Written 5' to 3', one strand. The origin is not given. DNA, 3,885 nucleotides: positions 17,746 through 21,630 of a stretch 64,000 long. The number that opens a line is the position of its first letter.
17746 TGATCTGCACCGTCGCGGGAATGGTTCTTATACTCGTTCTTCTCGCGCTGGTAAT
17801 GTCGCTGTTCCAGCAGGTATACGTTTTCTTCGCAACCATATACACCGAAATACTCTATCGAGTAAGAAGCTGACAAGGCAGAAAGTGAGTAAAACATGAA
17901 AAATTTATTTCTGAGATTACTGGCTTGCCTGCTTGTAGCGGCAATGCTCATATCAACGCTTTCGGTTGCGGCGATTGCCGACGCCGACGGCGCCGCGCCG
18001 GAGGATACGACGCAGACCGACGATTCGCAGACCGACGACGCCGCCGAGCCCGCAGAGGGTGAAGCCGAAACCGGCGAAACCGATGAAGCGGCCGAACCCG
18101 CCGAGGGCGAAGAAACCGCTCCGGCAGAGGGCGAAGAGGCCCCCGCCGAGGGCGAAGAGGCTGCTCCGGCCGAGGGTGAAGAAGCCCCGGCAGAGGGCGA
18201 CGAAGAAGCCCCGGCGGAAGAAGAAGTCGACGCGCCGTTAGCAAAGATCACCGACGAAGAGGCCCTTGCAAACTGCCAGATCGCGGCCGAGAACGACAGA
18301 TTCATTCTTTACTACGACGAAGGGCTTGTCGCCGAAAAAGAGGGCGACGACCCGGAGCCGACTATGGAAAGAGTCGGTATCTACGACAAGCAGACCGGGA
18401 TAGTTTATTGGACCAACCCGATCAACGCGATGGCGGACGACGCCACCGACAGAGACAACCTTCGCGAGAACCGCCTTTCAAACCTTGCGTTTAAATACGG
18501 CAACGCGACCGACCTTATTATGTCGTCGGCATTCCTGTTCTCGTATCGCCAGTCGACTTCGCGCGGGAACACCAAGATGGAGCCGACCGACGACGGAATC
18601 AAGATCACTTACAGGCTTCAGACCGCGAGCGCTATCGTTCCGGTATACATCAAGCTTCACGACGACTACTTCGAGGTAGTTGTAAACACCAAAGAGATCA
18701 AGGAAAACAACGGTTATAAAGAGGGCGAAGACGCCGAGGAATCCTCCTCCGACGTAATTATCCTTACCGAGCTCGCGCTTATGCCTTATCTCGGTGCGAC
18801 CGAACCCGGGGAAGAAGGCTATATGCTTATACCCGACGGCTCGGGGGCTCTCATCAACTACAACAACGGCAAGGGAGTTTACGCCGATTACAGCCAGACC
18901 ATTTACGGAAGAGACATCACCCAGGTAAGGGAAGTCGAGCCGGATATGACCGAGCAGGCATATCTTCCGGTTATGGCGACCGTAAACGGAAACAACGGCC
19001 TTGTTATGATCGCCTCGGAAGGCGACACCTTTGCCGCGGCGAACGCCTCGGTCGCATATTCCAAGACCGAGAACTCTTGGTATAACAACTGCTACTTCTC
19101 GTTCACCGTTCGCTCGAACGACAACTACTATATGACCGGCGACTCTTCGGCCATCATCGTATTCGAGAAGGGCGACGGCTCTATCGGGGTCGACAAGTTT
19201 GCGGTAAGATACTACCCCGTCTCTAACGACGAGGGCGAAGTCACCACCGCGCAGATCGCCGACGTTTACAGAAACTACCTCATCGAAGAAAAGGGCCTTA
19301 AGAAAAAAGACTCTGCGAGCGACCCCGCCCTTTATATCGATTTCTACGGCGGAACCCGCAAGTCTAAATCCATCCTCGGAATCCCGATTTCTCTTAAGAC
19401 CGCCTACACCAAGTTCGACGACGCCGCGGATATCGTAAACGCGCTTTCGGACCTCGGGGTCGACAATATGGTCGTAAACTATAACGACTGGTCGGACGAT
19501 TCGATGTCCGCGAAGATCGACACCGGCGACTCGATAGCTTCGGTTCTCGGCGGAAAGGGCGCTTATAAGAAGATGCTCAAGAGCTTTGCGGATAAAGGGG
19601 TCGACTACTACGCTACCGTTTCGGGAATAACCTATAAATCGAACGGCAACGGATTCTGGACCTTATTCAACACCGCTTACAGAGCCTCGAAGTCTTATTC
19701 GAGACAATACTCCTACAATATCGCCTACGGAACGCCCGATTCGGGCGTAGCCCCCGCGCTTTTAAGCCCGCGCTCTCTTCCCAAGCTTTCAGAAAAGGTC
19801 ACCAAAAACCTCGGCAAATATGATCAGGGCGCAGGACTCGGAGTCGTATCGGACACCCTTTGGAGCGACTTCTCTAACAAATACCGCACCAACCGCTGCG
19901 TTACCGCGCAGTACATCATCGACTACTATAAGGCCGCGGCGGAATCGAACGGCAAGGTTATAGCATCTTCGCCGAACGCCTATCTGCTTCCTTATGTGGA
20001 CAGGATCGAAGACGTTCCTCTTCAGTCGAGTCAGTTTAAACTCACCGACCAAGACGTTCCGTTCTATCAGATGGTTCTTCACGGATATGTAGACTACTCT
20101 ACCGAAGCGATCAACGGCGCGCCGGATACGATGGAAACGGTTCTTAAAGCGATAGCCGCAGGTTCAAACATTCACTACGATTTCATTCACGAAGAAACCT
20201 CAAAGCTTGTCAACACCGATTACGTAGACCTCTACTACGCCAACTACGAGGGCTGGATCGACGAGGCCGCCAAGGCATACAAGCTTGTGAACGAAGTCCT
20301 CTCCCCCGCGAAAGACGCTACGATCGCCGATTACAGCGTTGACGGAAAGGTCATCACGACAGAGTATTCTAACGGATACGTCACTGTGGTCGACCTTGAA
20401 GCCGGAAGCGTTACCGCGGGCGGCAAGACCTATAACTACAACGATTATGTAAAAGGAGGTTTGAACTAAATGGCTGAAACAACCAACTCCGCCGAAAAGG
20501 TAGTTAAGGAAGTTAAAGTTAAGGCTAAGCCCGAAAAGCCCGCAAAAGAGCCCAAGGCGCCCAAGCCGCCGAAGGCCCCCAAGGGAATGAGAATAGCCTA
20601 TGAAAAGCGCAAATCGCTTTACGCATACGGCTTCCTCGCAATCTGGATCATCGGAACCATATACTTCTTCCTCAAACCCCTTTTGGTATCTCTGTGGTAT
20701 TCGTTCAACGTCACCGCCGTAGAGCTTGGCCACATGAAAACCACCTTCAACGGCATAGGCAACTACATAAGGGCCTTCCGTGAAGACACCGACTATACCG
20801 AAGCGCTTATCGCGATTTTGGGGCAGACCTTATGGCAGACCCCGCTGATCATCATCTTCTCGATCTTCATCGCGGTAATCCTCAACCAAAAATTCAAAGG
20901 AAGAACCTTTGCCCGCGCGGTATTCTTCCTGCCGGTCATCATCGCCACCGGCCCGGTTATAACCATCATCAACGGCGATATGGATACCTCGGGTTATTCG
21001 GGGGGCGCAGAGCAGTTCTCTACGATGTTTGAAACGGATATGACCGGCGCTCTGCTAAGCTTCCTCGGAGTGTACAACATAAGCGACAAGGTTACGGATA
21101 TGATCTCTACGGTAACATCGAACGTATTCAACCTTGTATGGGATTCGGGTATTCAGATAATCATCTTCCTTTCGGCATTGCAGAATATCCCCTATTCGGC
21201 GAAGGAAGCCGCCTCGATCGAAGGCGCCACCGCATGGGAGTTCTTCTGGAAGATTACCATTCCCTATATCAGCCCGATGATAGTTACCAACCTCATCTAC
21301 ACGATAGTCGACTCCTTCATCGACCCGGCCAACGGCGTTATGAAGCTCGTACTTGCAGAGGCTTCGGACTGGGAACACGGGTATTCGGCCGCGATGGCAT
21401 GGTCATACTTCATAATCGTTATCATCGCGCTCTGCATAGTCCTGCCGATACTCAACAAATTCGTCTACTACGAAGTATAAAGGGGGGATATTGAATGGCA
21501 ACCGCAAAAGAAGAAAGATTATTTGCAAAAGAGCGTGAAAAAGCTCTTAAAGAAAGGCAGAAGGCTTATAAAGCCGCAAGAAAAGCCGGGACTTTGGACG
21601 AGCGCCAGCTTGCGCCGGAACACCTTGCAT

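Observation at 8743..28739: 20-kb co-directional locus that disperses a YknWXYZ/MacAB-like system among two MalFG permease pairs and large extracytoplasmic proteins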

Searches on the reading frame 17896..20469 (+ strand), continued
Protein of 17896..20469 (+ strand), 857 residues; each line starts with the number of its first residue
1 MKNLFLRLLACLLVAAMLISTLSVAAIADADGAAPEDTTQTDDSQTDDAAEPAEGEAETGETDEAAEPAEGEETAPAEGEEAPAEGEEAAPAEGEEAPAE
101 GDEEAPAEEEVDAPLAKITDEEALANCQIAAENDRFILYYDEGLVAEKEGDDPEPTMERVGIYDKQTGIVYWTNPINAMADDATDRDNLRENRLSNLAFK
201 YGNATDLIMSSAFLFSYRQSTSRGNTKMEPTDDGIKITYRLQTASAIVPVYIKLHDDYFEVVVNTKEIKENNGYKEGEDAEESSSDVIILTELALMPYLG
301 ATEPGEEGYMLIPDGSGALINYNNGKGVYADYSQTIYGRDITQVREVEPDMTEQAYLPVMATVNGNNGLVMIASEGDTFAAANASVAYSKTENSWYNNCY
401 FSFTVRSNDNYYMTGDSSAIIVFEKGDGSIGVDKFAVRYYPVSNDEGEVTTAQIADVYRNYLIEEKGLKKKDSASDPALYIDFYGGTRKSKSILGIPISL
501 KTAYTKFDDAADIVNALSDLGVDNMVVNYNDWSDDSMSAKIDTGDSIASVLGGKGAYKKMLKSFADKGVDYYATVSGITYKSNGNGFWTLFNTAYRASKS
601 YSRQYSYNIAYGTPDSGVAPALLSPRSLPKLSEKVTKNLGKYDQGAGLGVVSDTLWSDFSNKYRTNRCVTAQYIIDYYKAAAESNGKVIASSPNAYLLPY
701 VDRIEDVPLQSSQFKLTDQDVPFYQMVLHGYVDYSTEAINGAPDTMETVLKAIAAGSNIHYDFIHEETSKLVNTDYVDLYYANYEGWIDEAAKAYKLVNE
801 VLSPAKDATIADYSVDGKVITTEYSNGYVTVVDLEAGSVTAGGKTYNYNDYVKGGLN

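Call 87: get_annotated_region(hit=H2, flank=10000)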
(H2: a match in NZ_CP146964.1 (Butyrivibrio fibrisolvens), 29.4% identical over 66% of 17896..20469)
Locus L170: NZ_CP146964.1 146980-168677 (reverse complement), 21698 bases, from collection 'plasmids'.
description: Butyrivibrio fibrisolvens strain D1 plasmid pNP243, complete sequence
organism: Butyrivibrio fibrisolvens (NCBI taxid 831)
taxonomy: Bacteria; Bacillota; Clostridia; Lachnospirales; Lachnospiraceae; Butyrivibrio; Butyrivibrio fibrisolvens
host: -; source: Bovinae,Bovine rumen; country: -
typing (MOB-suite, as given by PLSDB): non-mobilizable
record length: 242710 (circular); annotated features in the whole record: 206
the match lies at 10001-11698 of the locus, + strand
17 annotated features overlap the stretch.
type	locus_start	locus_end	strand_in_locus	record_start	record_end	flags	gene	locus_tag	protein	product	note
CDS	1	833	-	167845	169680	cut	-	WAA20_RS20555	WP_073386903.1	histidine kinase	GO:0000160 - phosphorelay signal transduction system [Evidence IEA]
CDS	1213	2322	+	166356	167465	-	-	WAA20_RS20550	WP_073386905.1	glycoside hydrolase family 43 protein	-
CDS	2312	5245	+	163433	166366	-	-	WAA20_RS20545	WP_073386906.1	extracellular solute-binding protein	-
CDS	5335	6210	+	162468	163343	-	-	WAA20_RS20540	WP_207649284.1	sugar ABC transporter permease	-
CDS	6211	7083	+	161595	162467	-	-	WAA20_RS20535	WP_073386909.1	carbohydrate ABC transporter permease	GO:0008643 - carbohydrate transport [Evidence IEA]; GO:0055085 - transmembrane transport [Evidence IEA]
CDS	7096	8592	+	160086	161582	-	-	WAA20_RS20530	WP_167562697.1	NHL repeat-containing protein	-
CDS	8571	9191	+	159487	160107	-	-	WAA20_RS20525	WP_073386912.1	YIP1 family protein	-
CDS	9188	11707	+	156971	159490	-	-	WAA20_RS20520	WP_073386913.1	DUF5696 domain-containing protein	-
CDS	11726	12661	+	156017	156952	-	-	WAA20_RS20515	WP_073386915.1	sugar ABC transporter permease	-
CDS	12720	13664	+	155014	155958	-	-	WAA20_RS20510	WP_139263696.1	carbohydrate ABC transporter permease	GO:0008643 - carbohydrate transport [Evidence IEA]; GO:0055085 - transmembrane transport [Evidence IEA]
CDS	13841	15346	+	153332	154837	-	-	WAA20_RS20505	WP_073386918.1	extracellular solute-binding protein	-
CDS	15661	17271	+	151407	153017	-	-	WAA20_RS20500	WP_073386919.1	extracellular solute-binding protein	-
CDS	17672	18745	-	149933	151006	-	-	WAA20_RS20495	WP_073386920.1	J domain-containing protein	-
CDS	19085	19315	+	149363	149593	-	-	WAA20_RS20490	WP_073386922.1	hypothetical protein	-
CDS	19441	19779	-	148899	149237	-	-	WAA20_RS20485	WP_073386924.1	hypothetical protein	-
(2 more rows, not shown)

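Call 88: get_annotated_region(hit=H1, flank=10000)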
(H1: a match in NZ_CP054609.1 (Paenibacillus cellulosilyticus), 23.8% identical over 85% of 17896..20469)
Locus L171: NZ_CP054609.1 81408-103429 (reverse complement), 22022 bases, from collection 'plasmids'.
description: Paenibacillus cellulosilyticus strain KACC 14175 plasmid unnamed1, complete sequence
organism: Paenibacillus cellulosilyticus (NCBI taxid 375489)
taxonomy: Bacteria; Bacillota; Bacilli; Bacillales; Paenibacillaceae; Paenibacillus; Paenibacillus cellulosilyticus
host: -; source: cell culture,soil; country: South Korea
typing (MOB-suite, as given by PLSDB): non-mobilizable
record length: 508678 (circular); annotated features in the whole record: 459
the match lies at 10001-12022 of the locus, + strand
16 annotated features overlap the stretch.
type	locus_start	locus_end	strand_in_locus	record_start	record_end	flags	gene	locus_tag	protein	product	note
CDS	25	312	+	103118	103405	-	-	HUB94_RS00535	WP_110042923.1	stage VI sporulation protein F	-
CDS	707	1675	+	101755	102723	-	-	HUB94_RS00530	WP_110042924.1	aldo/keto reductase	-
CDS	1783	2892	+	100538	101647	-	ugpC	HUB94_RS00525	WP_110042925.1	sn-glycerol-3-phosphate ABC transporter ATP-binding protein UgpC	-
CDS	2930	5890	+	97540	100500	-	-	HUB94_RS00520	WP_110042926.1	extracellular solute-binding protein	-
CDS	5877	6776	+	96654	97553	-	-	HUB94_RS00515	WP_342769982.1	sugar ABC transporter permease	-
CDS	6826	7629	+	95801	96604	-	-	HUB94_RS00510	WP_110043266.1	carbohydrate ABC transporter permease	GO:0008643 - carbohydrate transport [Evidence IEA]; GO:0055085 - transmembrane transport [Evidence IEA]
CDS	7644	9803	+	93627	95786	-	-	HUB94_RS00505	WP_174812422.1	YIP1 family protein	-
CDS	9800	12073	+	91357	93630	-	-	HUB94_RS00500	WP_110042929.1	DUF5696 domain-containing protein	-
CDS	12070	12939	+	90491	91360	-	-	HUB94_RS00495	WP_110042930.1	sugar ABC transporter permease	-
CDS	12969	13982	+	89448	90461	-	-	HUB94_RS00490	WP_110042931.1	carbohydrate ABC transporter permease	GO:0008643 - carbohydrate transport [Evidence IEA]; GO:0055085 - transmembrane transport [Evidence IEA]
CDS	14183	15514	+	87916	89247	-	-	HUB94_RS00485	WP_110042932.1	LLM class flavin-dependent oxidoreductase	-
CDS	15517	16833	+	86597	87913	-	-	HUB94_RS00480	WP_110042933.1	LLM class flavin-dependent oxidoreductase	-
CDS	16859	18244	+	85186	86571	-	-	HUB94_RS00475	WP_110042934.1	extracellular solute-binding protein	-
CDS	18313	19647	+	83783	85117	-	-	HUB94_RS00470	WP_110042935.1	LLM class flavin-dependent oxidoreductase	-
CDS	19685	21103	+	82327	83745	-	-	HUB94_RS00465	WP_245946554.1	extracellular solute-binding protein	-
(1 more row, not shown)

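Call 91: search_protein_representatives(protein=window:17896-20469:+)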
Query: 857 residues. Proteins with E-value up to 0.001 (for the whole library): 4091; up to 1e-10: 3401; up to 1e-30: 1809. The best 150 are listed.
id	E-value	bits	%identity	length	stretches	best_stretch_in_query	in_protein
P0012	0.0e+00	1277.7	70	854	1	1-855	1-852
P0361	3.3e-209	714.0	47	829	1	2-855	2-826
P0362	3.6e-193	661.0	47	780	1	80-855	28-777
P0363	6.4e-164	564.2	42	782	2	109-855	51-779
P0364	1.4e-160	553.1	44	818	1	57-857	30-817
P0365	3.1e-147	509.0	43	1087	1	157-857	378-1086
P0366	6.7e-146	504.6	42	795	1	111-855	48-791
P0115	6.2e-144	498.1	42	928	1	125-855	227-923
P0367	7.0e-136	471.5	41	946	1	159-855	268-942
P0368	1.8e-135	470.1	38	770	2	97-847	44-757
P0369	3.0e-133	462.7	37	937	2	130-854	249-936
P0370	4.0e-132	459.0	39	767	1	86-853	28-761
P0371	2.2e-126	440.1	35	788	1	107-853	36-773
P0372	4.7e-126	439.0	37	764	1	98-853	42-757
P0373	1.3e-120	421.0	36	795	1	77-854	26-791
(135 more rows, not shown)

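Call 93: search_dna_similar(query=L171:9800-12073:+, collection=plasmids, mode=protein, max_evalue=0.00001, max_rows=20)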
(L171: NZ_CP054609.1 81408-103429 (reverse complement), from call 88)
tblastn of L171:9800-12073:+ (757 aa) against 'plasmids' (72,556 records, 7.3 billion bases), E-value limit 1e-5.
Records with a match: 2; places in all: 2; records where one place covers at least 80% of the query: 1.
Best place of each record, by identity: >=99% 1; <60% 1.
By first word of the organism name: Paenibacillus 1; Butyrivibrio 1.
By predicted mobility (MOB-suite, as given by PLSDB): non-mobilizable 2.
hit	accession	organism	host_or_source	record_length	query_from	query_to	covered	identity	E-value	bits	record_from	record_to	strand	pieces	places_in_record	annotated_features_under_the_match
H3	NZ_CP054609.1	Paenibacillus cellulosilyticus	cell culture,soil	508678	1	757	100%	100.0%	0e+0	1529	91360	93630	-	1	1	DUF5696 domain-containing protein | YIP1 family protein | sugar ABC transporter permease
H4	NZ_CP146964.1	Butyrivibrio fibrisolvens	Bovinae,Bovine rumen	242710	171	752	77%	27.2%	4e-50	198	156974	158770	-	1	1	DUF5696 domain-containing protein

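Call 94: search_protein_families(library=pfam, proteins=[L171:1783-2892:+, L171:7644-9803:+, L170:1213-2322:+, L170:7096-8592:+, L170:8571-9191:+], max_evalue=0.001)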
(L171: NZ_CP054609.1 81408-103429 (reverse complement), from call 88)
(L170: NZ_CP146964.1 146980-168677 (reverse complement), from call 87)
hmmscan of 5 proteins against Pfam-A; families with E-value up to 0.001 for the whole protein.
L171:1783-2892:+ (369 aa): 8 families
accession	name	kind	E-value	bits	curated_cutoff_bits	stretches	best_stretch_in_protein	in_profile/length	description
PF00005.33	ABC_tran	-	8.2e-32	111.1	25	1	22-163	2-136/137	ABC transporter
PF17912.7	OB_MalK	-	7.3e-11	43.2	27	1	237-293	1-52/53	MalK OB fold domain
PF08402.16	TOBE_2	-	3.7e-06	27.4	21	1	287-359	1-76/76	TOBE domain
PF13304.12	AAA_21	-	7.6e-05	23.3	27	0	33-57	1-37/304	AAA domain, putative AbiEii toxin, Type IV TA system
PF02463.25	SMC_N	-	0.00015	21.7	40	0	30-207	23-209/220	RecF/RecN/SMC N terminal domain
PF03215.21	Rad17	-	0.00019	21.9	23.8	1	20-78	34-91/186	Rad17 P-loop domain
PF13401.12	AAA_22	-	0.00086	20.1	27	0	30-65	4-33/130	AAA domain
PF13175.12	AAA_15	-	0.00092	19.4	32.1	0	22-83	15-83/374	AAA ATPase domain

L171:7644-9803:+ (719 aa): 8 families
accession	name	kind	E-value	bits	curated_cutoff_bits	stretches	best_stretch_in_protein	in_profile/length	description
PF01436.27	NHL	-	6.7e-17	61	20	2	130-154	2-26/28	NHL repeat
PF04893.22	Yip1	-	2.4e-09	37.7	28.6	1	526-694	3-171/173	Yip1 domain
PF08450.18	SGL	-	2.4e-09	37.6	26.3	1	97-170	146-224/246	SMP-30/Gluconolactonase/LRE-like region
PF22701.2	Mala_s_1-like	-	2.3e-06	28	27.5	1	86-156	88-156/195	Mal s 1 allergenic protein-like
PF13449.12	Phytase-like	-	6e-06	26.8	27.6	0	92-128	74-110/284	Esterase-like activity of phytase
PF06739.17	SBBP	-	7e-06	26.3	20.5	0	181-196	14-29/38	Beta-propeller repeat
PF17170.10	DUF5128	-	9.8e-06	25.4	22.9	0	87-128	91-134/321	6-bladed beta-propeller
PF25021.1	TEN_NHL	-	0.00014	21.5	27.1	0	128-154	328-354/357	Teneurin NHL domain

L170:1213-2322:+ (369 aa): 1 family
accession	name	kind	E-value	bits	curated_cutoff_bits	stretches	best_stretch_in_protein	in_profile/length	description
PF04616.20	Glyco_hydro_43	-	1.2e-14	54.8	32.2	1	147-299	94-230/288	Glycosyl hydrolases family 43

L170:7096-8592:+ (498 aa): 3 families
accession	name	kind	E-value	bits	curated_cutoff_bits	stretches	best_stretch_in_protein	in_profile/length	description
PF01436.27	NHL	-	2e-13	50.1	20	1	116-141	1-26/28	NHL repeat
PF08450.18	SGL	-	4e-09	36.9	26.3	1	80-162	145-228/246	SMP-30/Gluconolactonase/LRE-like region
PF17170.10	DUF5128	-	8.1e-08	32.3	22.9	1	310-379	53-122/321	6-bladed beta-propeller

L170:8571-9191:+ (206 aa): 1 family
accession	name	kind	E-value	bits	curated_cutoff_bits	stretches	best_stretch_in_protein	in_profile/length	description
PF04893.22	Yip1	-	3.1e-13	50.4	28.6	1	11-180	1-170/173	Yip1 domain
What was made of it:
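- On CUT1-type (MalFGK2-like) type I ABC importer: The Paenibacillus copy of the module has one: ABC_tran + OB_MalK + TOBE_2 (call 94).
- NHL and Yip1 are fused in Paenibacillus, and a MalK-type ATPase sits there 5' of the binding protein (call 94). The same Paenibacillus plasmid gives the core its own MalK-type ATPase (calls 88, 94).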

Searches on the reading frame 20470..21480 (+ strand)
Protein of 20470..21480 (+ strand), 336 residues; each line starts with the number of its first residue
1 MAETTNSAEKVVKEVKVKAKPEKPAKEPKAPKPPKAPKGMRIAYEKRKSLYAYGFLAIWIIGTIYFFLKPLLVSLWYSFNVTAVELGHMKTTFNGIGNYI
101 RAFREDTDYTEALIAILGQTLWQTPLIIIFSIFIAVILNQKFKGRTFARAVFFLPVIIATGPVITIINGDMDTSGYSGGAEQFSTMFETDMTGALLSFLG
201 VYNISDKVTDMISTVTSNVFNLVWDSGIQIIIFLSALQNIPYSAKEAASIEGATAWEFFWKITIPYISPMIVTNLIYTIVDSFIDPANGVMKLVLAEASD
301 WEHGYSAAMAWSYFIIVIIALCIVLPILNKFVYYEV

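Call 4: search_protein_families(library=pfam, proteins=[window:20470-21480:+], max_evalue=0.01)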
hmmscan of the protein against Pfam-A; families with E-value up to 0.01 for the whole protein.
window:20470-21480:+ (336 aa): 1 family
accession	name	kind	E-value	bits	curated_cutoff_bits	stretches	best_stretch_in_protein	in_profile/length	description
PF00528.27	BPD_transp_1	-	5.7e-06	26.6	26.4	1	130-328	4-174/184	Binding-protein-dependent transport system inner membrane component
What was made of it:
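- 20470..21480 (+): Gene 9: permease F2; its start abuts the DUF5696 stop. BPD_transp_1 (call 4).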

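Call 14: search_protein_families(library=ncbifam, proteins=[window:20470-21480:+], max_evalue=0.001)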
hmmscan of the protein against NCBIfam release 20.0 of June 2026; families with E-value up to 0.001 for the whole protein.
window:20470-21480:+ (336 aa): 10 families
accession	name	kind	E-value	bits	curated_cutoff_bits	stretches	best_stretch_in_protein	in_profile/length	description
NF007852.0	PRK10561.1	equivalog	4.2e-14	53.1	335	1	48-283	10-231/295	sn-glycerol-3-phosphate ABC transporter permease UgpA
TIGR00969.1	3a0106s02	subfamily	6.9e-08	32.3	240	1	236-279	165-208/272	sulfate ABC transporter permease subunit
TIGR02141.1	modB_ABC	equivalog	4.6e-06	26.4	182.6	0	235-277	101-143/208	molybdate ABC transporter permease subunit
NF008231.0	PRK10998.1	equivalog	5.1e-06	26.3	261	1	182-285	121-229/296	maltose ABC transporter permease MalG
NF040932.1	ABC_arch_GlcU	equivalog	1.1e-05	25.3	340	1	228-283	150-202/272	glucose ABC transporter permease GlcU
TIGR02140.1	permease_CysW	equivalog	2.6e-05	23.9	329.1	0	89-165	26-100/261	sulfate ABC transporter permease subunit CysW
NF006939.0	PRK09421.1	equivalog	4.1e-05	23.1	262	0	236-279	115-158/230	molybdate ABC transporter permease subunit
TIGR00974.1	3a0107s02c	equivalog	0.00011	21.5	193.45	0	236-279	151-194/272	phosphate ABC transporter permease PstA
NF008232.0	PRK10999.1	equivalog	0.00024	20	392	1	230-276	391-437/520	maltose ABC transporter permease MalF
TIGR02138.1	phosphate_pstC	equivalog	0.00035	19.7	196.45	1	232-278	170-216/296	phosphate ABC transporter permease subunit PstC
